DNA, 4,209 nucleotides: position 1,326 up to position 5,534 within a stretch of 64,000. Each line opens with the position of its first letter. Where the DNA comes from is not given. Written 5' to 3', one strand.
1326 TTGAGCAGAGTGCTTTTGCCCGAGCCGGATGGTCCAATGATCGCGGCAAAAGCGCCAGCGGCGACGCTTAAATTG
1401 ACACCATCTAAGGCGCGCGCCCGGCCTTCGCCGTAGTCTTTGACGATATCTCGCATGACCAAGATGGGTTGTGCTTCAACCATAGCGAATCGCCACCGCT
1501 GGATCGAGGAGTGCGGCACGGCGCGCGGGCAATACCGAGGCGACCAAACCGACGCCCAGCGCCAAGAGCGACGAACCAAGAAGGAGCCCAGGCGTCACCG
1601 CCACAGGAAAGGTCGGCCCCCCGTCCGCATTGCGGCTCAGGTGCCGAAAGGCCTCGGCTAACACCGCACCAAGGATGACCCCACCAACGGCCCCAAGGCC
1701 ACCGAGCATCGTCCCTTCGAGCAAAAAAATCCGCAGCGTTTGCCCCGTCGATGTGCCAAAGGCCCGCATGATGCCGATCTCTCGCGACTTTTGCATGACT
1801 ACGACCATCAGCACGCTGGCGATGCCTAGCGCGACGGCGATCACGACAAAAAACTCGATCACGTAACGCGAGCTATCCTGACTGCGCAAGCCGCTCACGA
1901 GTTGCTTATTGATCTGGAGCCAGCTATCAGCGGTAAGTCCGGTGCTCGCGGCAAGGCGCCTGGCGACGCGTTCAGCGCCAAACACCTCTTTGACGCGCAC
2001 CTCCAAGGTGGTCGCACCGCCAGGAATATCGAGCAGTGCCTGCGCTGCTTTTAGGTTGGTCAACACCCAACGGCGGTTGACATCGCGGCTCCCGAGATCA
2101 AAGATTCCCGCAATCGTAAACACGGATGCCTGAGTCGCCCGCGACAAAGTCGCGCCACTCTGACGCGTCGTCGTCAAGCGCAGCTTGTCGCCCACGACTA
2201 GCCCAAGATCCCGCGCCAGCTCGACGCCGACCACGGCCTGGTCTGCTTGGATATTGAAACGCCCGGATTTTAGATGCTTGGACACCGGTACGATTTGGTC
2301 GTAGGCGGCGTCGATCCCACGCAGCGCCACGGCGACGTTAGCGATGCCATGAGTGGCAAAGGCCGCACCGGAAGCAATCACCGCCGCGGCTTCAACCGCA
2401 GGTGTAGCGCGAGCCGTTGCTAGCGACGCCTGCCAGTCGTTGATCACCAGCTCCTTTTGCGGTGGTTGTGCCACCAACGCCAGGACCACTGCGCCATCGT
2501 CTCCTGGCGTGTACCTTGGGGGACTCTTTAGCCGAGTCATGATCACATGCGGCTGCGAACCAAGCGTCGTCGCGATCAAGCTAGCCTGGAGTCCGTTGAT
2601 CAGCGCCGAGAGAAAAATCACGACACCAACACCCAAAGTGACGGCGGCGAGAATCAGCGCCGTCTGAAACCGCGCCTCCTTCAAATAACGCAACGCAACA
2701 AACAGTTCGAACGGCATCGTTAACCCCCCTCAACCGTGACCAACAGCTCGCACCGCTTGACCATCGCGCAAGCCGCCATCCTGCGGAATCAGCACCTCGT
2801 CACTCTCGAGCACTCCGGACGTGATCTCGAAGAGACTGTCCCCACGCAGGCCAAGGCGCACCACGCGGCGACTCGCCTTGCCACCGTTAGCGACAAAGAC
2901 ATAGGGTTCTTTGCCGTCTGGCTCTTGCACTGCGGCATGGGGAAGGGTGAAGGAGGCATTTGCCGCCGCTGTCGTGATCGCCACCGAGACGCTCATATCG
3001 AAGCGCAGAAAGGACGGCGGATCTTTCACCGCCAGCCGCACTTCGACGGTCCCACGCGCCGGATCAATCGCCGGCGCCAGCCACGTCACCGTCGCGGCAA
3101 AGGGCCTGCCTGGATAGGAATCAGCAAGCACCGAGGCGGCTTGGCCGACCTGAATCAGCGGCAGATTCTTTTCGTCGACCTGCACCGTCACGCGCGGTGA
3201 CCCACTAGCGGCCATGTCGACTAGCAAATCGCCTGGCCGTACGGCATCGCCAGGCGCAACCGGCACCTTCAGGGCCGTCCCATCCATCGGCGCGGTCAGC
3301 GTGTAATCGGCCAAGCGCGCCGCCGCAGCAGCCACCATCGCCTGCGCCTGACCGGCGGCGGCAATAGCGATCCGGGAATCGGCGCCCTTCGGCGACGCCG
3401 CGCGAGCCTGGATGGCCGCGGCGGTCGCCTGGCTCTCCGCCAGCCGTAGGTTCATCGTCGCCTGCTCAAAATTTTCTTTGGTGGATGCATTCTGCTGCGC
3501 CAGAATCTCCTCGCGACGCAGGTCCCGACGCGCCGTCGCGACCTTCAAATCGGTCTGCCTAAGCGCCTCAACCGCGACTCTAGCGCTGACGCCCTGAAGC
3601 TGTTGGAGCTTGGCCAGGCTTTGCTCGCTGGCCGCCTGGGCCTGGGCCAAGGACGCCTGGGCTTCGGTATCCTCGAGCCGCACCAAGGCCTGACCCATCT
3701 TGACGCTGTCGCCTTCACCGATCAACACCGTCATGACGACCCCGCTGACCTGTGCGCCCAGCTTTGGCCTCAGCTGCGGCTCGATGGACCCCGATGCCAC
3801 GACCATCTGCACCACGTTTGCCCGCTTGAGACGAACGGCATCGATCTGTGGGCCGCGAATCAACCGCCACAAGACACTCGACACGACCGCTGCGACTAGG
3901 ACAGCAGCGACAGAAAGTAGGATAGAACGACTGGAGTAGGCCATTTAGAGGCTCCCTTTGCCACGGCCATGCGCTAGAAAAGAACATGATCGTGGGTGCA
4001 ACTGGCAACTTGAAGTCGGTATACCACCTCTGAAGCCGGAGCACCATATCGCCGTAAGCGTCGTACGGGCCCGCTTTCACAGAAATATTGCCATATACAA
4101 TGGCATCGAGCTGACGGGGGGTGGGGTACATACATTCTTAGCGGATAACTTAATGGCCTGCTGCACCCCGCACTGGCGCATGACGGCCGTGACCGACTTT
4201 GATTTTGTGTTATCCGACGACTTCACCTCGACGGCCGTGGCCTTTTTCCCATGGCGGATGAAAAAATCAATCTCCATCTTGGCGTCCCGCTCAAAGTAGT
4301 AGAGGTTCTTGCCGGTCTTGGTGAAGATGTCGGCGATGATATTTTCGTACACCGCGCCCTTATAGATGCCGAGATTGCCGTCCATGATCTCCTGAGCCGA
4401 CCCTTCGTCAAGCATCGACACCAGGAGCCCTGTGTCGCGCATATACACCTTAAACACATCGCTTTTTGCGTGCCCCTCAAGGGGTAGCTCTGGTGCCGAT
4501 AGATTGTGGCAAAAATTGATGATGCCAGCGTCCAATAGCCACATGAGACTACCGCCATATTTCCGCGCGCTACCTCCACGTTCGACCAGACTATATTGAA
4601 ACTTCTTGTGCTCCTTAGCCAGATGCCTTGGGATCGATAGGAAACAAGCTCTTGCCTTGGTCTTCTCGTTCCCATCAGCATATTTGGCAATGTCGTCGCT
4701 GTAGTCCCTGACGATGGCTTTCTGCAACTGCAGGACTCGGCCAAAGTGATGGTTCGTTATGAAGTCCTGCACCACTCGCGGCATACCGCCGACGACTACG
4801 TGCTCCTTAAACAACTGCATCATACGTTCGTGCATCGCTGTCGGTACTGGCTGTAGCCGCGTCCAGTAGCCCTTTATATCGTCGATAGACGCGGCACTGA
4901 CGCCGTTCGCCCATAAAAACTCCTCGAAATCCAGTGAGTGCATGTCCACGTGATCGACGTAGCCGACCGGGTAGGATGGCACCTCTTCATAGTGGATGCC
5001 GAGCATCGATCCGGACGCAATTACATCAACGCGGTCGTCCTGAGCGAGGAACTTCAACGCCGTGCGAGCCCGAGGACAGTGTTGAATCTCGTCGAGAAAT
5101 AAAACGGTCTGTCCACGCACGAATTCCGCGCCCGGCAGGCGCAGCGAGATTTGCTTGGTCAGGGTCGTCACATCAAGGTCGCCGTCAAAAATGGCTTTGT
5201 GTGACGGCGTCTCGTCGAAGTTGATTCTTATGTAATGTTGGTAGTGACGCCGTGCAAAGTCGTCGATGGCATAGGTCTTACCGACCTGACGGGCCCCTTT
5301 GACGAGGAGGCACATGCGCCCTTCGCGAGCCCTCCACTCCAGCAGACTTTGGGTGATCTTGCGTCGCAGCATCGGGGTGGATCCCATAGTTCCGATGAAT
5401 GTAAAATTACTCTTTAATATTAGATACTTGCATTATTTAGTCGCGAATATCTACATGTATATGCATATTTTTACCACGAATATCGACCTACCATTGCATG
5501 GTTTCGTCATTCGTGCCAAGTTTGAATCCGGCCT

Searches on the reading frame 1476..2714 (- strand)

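Call 80: search_protein_families(library=pfam, proteins=[window:1476-2714:-], max_evalue=0.001)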
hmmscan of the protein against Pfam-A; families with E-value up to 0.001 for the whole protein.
window:1476-2714:- (412 aa): 2 families
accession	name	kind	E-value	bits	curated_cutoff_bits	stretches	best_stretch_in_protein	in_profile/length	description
PF02687.27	FtsX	-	3.9e-19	69.3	25.5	1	288-401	5-116/120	FtsX-like permease C-terminal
PF12704.14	MacB_PCD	-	3.9e-15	57.1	27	1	18-255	1-205/207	MacB-like periplasmic core domain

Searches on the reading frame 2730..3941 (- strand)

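Call 80: search_protein_families(library=pfam, proteins=[window:2730-3941:-], max_evalue=0.001)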
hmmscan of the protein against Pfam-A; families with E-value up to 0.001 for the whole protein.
window:2730-3941:- (403 aa): 4 families
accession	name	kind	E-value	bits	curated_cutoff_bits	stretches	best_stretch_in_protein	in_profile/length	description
PF16576.10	HlyD_D23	-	4.4e-22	78.9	30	1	60-317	21-213/214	Barrel-sandwich domain of CusB or HlyD membrane-fusion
PF13437.12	HlyD_3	-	4.6e-18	66.3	22.2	1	214-308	1-96/106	HlyD family secretion protein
PF13533.13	Biotin_lipoyl_2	-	7.1e-07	29.3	29.8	0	63-90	5-32/32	Biotin-lipoyl like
PF00364.28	Biotin_lipoyl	-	6.5e-06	26.3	22.1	0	61-89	45-73/73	Biotin-requiring enzyme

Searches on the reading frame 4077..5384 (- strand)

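Call 80: search_protein_families(library=pfam, proteins=[window:4077-5384:-], max_evalue=0.001)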
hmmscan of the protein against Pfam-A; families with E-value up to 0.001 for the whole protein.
window:4077-5384:- (435 aa): 3 families
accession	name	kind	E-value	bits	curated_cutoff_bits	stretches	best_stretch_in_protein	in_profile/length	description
PF13635.12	DUF4143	-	9e-30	104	28.1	1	230-390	2-160/160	Domain of unknown function (DUF4143)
PF13173.12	AAA_14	-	1.1e-24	87.3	27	1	25-157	4-129/129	AAA domain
PF13191.12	AAA_16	-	7.5e-05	23.7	32.6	1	12-64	13-64/167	AAA ATPase domain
